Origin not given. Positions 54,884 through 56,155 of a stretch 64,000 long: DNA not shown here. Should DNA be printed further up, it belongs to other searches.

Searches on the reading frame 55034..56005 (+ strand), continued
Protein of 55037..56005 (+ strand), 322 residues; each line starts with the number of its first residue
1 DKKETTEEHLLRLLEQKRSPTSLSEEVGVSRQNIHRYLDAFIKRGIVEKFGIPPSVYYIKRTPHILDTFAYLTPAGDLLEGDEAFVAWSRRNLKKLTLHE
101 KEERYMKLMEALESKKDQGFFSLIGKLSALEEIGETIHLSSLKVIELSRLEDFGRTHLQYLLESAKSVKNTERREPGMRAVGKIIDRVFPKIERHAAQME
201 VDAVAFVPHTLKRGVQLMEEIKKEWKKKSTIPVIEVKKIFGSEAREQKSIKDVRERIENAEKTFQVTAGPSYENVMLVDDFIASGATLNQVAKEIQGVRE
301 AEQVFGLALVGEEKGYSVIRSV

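Call 57: fold_search(model_id=the predicted structure, library=pdb)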
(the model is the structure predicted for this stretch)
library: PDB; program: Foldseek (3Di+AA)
matches with E <= 10: 1742; with E <= 0.001: 1
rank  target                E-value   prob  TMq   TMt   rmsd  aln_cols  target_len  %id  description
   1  7p0h_A                5.0e-04  1.00  0.36  0.29   4.5       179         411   14  Crystal structure of Helicobacter pylori ComF fused to an artificial alphaREP crystallization helper(named B2) (released 2022-04-06)
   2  5vjp_B                1.3e-03  1.00  0.26  0.44   5.5       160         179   13  Crystal Structure of Adenine Phosphoribosyltransferase from Saccharomyces cerevisiae Complexed with L-2,5-Dideoxy-2,5- (released 2017-12-27)
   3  5vjp_A                1.9e-03  1.00  0.29  0.50   5.6       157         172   14  Crystal Structure of Adenine Phosphoribosyltransferase from Saccharomyces cerevisiae Complexed with L-2,5-Dideoxy-2,5- (released 2017-12-27)
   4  5yi3_B                2.1e-03  1.00  0.17  0.37  13.3       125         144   19  Structure of Lactococcus lactis ZitR, C30S mutant in complex with DNA (released 2017-12-06)
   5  1g2q_A                3.0e-03  0.99  0.25  0.42   5.9       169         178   14  CRYSTAL STRUCTURE OF ADENINE PHOSPHORIBOSYLTRANSFERASE (released 2001-12-05)
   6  4p83_B                3.4e-03  1.00  0.27  0.47   4.6       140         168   16  Structure of engineered PyrR protein (PURPLE PyrR) (released 2014-12-17)
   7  8bij_A                3.8e-03  0.84  0.22  0.23  15.2       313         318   12  O-Methyltransferase Plu4894 (mutant I88M, W91L, C97Y, S142L, G146V, Y258M, L270F, S309Y) in complex with SAH (released 2023-03-08)
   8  4lyy_A                4.1e-03  1.00  0.28  0.46   4.5       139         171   18  Crystal structure of hypoxanthine phosphoribosyltransferase from Shewanella pealeana ATCC 700345, NYSGRC Target 029677 (released 2013-08-14)
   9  4lza_B                4.6e-03  1.00  0.26  0.46   4.7       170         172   11  Crystal structure of adenine phosphoribosyltransferase from Thermoanaerobacter pseudethanolicus ATCC 33223, NYSGRC Tar (released 2013-08-14)
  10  5yhx_B                4.9e-03  1.00  0.17  0.38  13.3       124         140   18  Structure of Lactococcus lactis ZitR, wild type (released 2017-12-06)
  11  2oqg_C                5.1e-03  1.00  0.18  0.46   7.3       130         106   19  ArsR-like Transcriptional Regulator from Rhodococcus sp. RHA1 (released 2007-03-06)
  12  4x45_B                5.1e-03  0.95  0.23  0.38   7.7       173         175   16  Crystal Structure of F173G Mutant of Human APRT (released 2015-12-02)
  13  1vdm_I                5.5e-03  1.00  0.25  0.50   4.2       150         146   17  Crystal structure of purine phosphoribosyltransferase from Pyrococcus horikoshii Ot3 (released 2005-05-24)
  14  5vjn_B                5.5e-03  1.00  0.28  0.49   5.7       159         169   17  Crystal Structure of Adenine Phosphoribosyltransferase from Saccharomyces cerevisiae Complexed with D-2,5-Dideoxy-2,5- (released 2017-12-27)
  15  6fd4_B                5.5e-03  0.96  0.23  0.38   7.8       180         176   13  Crystal Structure of Human APRT-Tyr105Phe variant in complex with Adenine, PRPP and Mg2+, 14 hours post crystallizatio (released 2018-08-15)
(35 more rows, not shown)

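Call 78: search_dna_similar(query=P0015, collection=phages, mode=protein, max_evalue=0.001, max_rows=15)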
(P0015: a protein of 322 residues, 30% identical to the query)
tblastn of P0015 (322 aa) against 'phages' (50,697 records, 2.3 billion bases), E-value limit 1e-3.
No match.

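Call 79: search_dna_similar(query=P0015, collection=plasmids, mode=protein, max_evalue=0.001, max_rows=15)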
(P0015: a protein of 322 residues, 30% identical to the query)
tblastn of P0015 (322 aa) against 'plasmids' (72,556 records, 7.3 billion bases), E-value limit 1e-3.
No match.

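Call 82: search_protein_families(library=pfam, alignment_id=A4, max_evalue=0.00001)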
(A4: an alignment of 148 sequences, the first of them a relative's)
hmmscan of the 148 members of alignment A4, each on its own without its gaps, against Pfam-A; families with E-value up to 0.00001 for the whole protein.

A. member 1, L001:11024-11632:+ (203 aa): 1 family
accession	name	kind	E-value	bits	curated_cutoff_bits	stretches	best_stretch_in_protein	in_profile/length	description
PF01025.24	GrpE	-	1.3e-29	103.4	25.8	1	32-190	4-163/165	GrpE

B. families by the number of members that match (of 148 scanned): 178 families (the first 25 are shown)
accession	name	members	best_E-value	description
PF13635.12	DUF4143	4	1.8e-42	Domain of unknown function (DUF4143)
PF13173.12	AAA_14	4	9.3e-27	AAA domain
PF02661.23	Fic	3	2.7e-21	Fic/DOC family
PF07728.20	AAA_5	3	1.1e-13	AAA domain (dynein-related subfamily)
PF13847.12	Methyltransf_31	3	2.2e-13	Methyltransferase domain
PF00202.27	Aminotran_3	2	2.9e-119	Aminotransferase class-III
PF08367.16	M16C_assoc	2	6.2e-65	Peptidase M16C associated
PF00091.31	Tubulin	2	8.3e-49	Tubulin/FtsZ family, GTPase domain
PF00300.27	His_Phos_1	2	1.1e-43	Histidine phosphatase superfamily (branch 1)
PF13541.12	ChlI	2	4.2e-41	Subunit ChlI of Mg-chelatase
PF00535.33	Glycos_transf_2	2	1.1e-34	Glycosyl transferase family 2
PF12327.13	FtsZ_C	2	1.9e-34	FtsZ family, C-terminal domain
PF05193.26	Peptidase_M16_C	2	3.1e-30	Peptidase M16 inactive domain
PF22516.1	PreP_C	2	2e-29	PreP C-terminal domain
PF08843.17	AbiEii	2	1.9e-25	Nucleotidyl transferase AbiEii toxin, Type IV TA system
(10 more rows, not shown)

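Call 83: search_protein_families(library=padloc, alignment_id=A4, max_evalue=1e-8)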
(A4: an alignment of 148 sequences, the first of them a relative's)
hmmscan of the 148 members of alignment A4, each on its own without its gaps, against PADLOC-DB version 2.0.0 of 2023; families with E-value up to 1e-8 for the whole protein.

A. member 1, L001:11024-11632:+ (203 aa): 0 families

B. families by the number of members that match (of 148 scanned): 111 families (the first 25 are shown)
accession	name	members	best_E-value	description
PDLC04789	PDC-S01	4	3.6e-148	-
PDLC04790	PDC-S01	4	3.4e-77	-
PDLC04787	PDC-S01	4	1.1e-46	-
PDLC04791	PDC-S01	4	9e-40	-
PDLC04788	PDC-S01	4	9.5e-24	-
PDLC04786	PDC-S01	4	4.2e-22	-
PDLC04134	mad2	4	1.7e-18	mads_2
PDLC03963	SoFic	3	2.8e-112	-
PDLC04840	PDC-S04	3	1.5e-22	-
PDLC04837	PDC-S04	3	2.1e-22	-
PDLC04836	PDC-S04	3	1.7e-21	-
PDLC04966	PDC-S24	3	1.3e-18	-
PDLC04792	PDC-S01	3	1e-16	-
PDLC04839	PDC-S04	3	1.2e-13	-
PDLC04894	PDC-S06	1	1e-223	-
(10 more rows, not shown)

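Call 84: search_protein_families(library=pfam, proteins=[P0016, P0033, P0027], max_evalue=0.01)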
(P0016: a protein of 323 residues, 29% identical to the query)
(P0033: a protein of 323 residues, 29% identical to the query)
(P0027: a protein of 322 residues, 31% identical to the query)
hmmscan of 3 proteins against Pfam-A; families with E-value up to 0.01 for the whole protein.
P0016 (323 aa): 9 families
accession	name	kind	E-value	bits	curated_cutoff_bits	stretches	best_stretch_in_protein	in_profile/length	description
PF08279.18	HTH_11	-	3.7e-07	30.4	25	1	4-37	2-36/55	HTH domain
PF21476.4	PF0610-like_N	-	7.8e-06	26.5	33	1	3-38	2-36/50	PF0610-like, N-terminal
PF24390.1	PRTase-CE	-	3.4e-05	24.3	27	1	174-311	28-146/253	PRTase-CE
PF00156.33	Pribosyltran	-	0.00023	21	26.3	1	274-309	88-121/158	Phosphoribosyl transferase domain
PF08220.18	HTH_DeoR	-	0.00057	20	21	1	5-34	3-32/57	DeoR-like helix-turn-helix domain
PF01022.26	HTH_5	-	0.0011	19.3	22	1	3-37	3-36/47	Bacterial regulatory protein, arsR family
PF13412.12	HTH_24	-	0.0017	18.3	21.9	0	2-43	3-44/48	Winged helix-turn-helix DNA-binding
PF12840.13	HTH_20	-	0.0025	18.2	27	0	7-39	9-41/51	Helix-turn-helix domain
PF01978.25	TrmB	-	0.0039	17.4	25.6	0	9-57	16-63/68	Sugar-specific transcriptional regulator TrmB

P0033 (323 aa): 7 families
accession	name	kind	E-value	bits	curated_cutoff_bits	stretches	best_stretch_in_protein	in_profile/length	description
PF08279.18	HTH_11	-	3.2e-06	27.3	25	1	4-37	2-36/55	HTH domain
PF00156.33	Pribosyltran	-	3.2e-06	27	26.3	1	218-309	41-121/158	Phosphoribosyl transferase domain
PF24390.1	PRTase-CE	-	6.7e-06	26.6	27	1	174-301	28-133/253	PRTase-CE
PF21476.4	PF0610-like_N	-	9.3e-05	23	33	1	3-38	2-36/50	PF0610-like, N-terminal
PF12840.13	HTH_20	-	0.0014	19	27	0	7-40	9-42/51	Helix-turn-helix domain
PF14681.12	UPRTase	-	0.0029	17.6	27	1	232-316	88-164/206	Uracil phosphoribosyltransferase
PF15919.11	HicB_lk_antitox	-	0.0033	18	27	1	224-264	74-114/123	HicB_like antitoxin of bacterial toxin-antitoxin system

P0027 (322 aa): 13 families
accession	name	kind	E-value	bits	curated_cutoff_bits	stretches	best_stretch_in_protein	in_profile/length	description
PF08279.18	HTH_11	-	2.5e-08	34.1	25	1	4-37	2-36/55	HTH domain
PF21476.4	PF0610-like_N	-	1.6e-07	31.9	33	1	3-38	2-36/50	PF0610-like, N-terminal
PF13412.12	HTH_24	-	4.1e-06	26.7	21.9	1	2-43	3-44/48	Winged helix-turn-helix DNA-binding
PF00156.33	Pribosyltran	-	2e-05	24.4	26.3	1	217-308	41-121/158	Phosphoribosyl transferase domain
PF12840.13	HTH_20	-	2.7e-05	24.5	27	1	3-37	5-39/51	Helix-turn-helix domain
PF01978.25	TrmB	-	3.5e-05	24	25.6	1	10-58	17-64/68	Sugar-specific transcriptional regulator TrmB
PF24390.1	PRTase-CE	-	0.00037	20.9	27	1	175-312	30-148/253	PRTase-CE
PF02796.21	HTH_7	-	0.00044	20.8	23.8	1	6-39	13-44/45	Helix-turn-helix domain of resolvase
PF01022.26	HTH_5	-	0.00054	20.2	22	1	3-38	3-37/47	Bacterial regulatory protein, arsR family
PF08220.18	HTH_DeoR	-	0.0021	18.2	21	1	5-31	3-29/57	DeoR-like helix-turn-helix domain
PF04967.18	HTH_10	-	0.0022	18.2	23.1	0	16-37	23-44/53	HTH DNA binding domain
PF13384.12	HTH_23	-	0.0038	17.4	24.6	0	3-35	6-36/50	Homeodomain-like domain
PF06163.17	DUF977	-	0.007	16.9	22.1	0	3-51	13-61/134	Bacterial protein of unknown function (DUF977)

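Call 90: find_related_loci(query=A2, collection=viral_contigs, flank=5000)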
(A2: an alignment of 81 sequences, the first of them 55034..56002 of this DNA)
Query A2 (323 aa) in viral_contigs; peptide patterns used: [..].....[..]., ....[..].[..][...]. (x = any residue, [..] = any of these).
20 stretches matched a pattern, but none encodes a relative of the query by tblastn (E <= 1e-3).

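Call 93: find_related_loci(query=A5, collection=metagenome_contigs, flank=1500)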
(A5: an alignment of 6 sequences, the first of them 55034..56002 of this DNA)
Query A5 (323 aa) in metagenome_contigs; peptide patterns used: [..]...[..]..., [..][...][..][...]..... (x = any residue, [..] = any of these).
395 stretches matched a pattern; 14 encode a relative of the query (tblastn E <= 1e-3); 14 distinct loci.
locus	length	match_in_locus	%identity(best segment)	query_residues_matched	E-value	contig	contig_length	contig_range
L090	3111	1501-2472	30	5-323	5e-40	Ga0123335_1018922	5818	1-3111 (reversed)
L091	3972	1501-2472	29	5-323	9e-40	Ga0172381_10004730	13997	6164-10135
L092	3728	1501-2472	30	5-323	9e-40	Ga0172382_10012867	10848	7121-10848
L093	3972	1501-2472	30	5-323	1e-39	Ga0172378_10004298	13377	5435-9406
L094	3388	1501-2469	29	6-323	4e-39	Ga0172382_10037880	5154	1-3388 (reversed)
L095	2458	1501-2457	29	6-319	1e-38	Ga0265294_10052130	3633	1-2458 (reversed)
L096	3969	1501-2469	29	6-323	2e-37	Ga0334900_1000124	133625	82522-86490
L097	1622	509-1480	29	5-323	2e-37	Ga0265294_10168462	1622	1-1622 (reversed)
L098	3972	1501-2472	28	5-323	8e-37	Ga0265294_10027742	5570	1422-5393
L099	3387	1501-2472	27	5-323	8e-35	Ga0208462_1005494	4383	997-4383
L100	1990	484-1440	28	7-323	5e-35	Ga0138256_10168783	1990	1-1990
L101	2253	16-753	30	66-323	4e-31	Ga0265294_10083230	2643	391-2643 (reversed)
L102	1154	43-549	30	147-323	4e-22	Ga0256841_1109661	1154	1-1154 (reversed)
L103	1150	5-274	43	235-323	8e-17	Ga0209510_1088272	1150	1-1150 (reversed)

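Call 95: search_protein_families(library=padloc, alignment_id=A2, max_evalue=0.00001)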
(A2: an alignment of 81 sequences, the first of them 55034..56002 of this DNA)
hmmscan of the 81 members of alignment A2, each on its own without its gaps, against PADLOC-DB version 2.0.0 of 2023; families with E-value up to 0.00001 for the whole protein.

A. member 1, window:55034-56002:+ (323 aa): 3 families
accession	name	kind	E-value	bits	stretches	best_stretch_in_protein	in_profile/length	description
PDLC03928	PsyrT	-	1.5e-09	34.8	1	184-311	557-682/689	-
PDLC02931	PRTase_III-A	-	9e-07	26.8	1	228-321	95-185/267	-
PDLC02935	PRTase_III-A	-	3.2e-06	24.7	0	199-318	75-173/290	-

B. families by the number of members that match (of 81 scanned): 11 families
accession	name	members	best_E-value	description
PDLC03928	PsyrT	81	3.1e-21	-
PDLC02931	PRTase_III-A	54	1.6e-09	-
PDLC03962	ShosT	31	1.7e-08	-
PDLC02935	PRTase_III-A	28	1.9e-08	-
PDLC01438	Csa3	9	2.9e-07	"CAS-I,CAS-II,CAS-III,CAS-IV,CAS-V,CAS-VI; associated_signaling"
PDLC01434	CasR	5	5.1e-07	"CAS-I,CAS-II,CAS-III,CAS-IV,CAS-V,CAS-VI; associated_signaling"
PDLC02932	PRTase_III-A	3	9.4e-08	-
PDLC02934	PRTase_III-A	3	1.7e-07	-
PDLC01720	Csa3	3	1.4e-06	Csa3_1_CAS-I-II-III-IV-V-VI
PDLC01863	CARF3--CARF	2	1.6e-06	-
PDLC01858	CARF3--CARF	1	3.2e-07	-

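Call 96: search_protein_families(library=pfam, alignment_id=A2, max_evalue=0.001)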
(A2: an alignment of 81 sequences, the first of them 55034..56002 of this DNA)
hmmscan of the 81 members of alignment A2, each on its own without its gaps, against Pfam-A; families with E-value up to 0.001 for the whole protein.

A. member 1, window:55034-56002:+ (323 aa): 5 families
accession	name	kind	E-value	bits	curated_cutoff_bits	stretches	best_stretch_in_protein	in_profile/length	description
PF25213.1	HVO_A0261_N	-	8.4e-06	26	35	1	11-50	17-56/86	HVO_A0261 N-terminal domain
PF13412.12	HTH_24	-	6.6e-05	22.8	21.9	1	19-49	18-48/48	Winged helix-turn-helix DNA-binding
PF09339.16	HTH_IclR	-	0.00041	20.5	22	0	11-50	8-50/52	IclR helix-turn-helix domain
PF00156.33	Pribosyltran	-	0.00048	19.9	26.3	1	239-299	61-113/158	Phosphoribosyl transferase domain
PF01978.25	TrmB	-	0.00061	20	25.6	0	15-60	18-64/68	Sugar-specific transcriptional regulator TrmB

B. families by the number of members that match (of 81 scanned): 28 families (the first 25 are shown)
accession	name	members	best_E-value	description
PF08279.18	HTH_11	75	1.4e-09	HTH domain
PF00156.33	Pribosyltran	50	2.2e-07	Phosphoribosyl transferase domain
PF13412.12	HTH_24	43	5.4e-10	Winged helix-turn-helix DNA-binding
PF24390.1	PRTase-CE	43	6.1e-07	PRTase-CE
PF08220.18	HTH_DeoR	39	5.2e-07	DeoR-like helix-turn-helix domain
PF01022.26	HTH_5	26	5.1e-07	Bacterial regulatory protein, arsR family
PF12840.13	HTH_20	18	3.2e-07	Helix-turn-helix domain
PF01978.25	TrmB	15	1.2e-05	Sugar-specific transcriptional regulator TrmB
PF21476.4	PF0610-like_N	11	3.7e-08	PF0610-like, N-terminal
PF12802.13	MarR_2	10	6.7e-07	MarR family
PF25213.1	HVO_A0261_N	5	1.7e-06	HVO_A0261 N-terminal domain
PF09339.16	HTH_IclR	5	3.3e-06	IclR helix-turn-helix domain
PF02796.21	HTH_7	4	6.2e-05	Helix-turn-helix domain of resolvase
PF13384.12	HTH_23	4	7.1e-05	Homeodomain-like domain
PF13545.12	HTH_Crp_2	3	0.00015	Crp-like helix-turn-helix domain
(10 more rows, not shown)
